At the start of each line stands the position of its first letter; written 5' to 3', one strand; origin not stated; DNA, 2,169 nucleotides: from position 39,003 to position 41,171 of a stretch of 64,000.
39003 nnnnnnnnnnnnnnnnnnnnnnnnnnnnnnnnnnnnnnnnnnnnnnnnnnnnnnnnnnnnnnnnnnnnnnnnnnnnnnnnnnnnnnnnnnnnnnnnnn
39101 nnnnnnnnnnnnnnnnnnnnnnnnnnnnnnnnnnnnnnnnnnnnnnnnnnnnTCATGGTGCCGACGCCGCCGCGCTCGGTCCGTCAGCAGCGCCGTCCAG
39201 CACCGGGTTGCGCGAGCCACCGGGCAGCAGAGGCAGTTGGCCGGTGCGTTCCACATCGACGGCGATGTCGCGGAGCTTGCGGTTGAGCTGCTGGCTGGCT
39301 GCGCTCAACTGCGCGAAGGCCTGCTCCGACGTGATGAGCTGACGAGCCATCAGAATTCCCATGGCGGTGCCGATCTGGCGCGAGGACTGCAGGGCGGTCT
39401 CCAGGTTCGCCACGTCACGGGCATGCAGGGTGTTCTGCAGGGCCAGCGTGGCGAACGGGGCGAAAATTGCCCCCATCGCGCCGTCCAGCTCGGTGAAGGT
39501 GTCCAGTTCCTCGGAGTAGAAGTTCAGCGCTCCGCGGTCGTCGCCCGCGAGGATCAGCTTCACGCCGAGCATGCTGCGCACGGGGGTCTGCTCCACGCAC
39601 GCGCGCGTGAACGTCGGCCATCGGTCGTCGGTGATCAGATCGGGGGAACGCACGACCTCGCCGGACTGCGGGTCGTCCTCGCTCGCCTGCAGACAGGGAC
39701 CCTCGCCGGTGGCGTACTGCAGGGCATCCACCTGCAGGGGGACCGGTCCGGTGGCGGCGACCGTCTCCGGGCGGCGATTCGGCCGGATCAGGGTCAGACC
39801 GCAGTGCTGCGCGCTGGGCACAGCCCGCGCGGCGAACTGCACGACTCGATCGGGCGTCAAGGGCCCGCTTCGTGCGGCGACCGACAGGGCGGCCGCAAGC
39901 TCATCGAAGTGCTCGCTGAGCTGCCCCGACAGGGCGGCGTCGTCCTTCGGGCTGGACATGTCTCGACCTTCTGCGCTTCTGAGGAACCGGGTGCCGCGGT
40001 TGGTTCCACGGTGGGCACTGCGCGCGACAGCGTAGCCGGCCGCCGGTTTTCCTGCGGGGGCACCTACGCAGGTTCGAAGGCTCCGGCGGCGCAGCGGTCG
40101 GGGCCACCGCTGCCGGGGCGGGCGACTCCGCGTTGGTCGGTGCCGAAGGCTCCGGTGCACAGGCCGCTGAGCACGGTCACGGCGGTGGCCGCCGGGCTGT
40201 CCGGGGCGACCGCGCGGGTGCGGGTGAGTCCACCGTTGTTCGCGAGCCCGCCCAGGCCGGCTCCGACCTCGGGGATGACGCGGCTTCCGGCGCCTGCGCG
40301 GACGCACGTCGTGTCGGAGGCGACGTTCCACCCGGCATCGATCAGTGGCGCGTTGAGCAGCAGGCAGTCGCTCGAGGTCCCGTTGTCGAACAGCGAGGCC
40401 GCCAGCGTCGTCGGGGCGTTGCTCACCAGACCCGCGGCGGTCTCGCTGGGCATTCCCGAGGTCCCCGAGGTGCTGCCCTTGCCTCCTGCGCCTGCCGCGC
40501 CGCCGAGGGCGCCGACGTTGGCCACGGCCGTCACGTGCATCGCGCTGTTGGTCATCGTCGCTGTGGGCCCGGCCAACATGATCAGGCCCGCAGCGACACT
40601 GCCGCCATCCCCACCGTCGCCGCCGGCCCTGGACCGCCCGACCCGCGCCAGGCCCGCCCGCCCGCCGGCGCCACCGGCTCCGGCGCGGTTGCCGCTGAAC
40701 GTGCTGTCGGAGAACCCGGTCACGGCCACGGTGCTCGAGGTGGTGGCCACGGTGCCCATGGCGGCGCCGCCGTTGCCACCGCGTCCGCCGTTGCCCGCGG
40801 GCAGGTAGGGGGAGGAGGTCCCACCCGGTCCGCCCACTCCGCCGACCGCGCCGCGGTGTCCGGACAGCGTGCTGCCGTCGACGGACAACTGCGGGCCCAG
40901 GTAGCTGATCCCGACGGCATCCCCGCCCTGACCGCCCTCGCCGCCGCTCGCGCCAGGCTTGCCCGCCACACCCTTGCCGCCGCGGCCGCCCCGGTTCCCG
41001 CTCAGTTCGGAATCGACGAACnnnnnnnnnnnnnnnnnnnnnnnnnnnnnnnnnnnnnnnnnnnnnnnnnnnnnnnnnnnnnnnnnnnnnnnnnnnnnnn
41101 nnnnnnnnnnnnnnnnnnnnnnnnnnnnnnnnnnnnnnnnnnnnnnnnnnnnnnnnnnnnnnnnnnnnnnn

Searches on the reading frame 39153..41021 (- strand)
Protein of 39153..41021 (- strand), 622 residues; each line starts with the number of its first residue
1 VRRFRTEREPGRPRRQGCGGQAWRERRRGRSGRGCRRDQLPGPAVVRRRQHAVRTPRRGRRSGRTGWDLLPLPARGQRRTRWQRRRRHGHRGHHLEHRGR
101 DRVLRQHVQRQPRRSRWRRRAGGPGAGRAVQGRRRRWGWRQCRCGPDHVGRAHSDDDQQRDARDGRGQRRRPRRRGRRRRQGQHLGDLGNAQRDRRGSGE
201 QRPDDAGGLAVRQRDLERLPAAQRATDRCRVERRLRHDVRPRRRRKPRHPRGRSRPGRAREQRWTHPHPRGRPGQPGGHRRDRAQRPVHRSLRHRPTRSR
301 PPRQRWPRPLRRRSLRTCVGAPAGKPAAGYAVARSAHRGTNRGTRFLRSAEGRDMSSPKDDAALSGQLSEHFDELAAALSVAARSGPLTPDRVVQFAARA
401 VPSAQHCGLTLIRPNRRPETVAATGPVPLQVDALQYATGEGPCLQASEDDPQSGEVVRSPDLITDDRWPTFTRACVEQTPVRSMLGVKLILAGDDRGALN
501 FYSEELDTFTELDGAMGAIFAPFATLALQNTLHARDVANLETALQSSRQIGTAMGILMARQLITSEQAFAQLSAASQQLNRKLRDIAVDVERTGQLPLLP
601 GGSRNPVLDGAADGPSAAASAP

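Call 20: search_protein_families(library=pfam, proteins=[window:39153-41021:-], max_evalue=0.001)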
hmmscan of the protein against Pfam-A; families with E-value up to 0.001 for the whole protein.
window:39153-41021:- (622 aa): 2 families
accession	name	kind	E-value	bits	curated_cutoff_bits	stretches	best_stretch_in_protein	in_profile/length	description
PF03861.19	ANTAR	-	1.6e-13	50.7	27.3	1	539-590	2-53/54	ANTAR domain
PF13185.12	GAF_2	-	2.1e-08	34.9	28.6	1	391-529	9-136/136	GAF domain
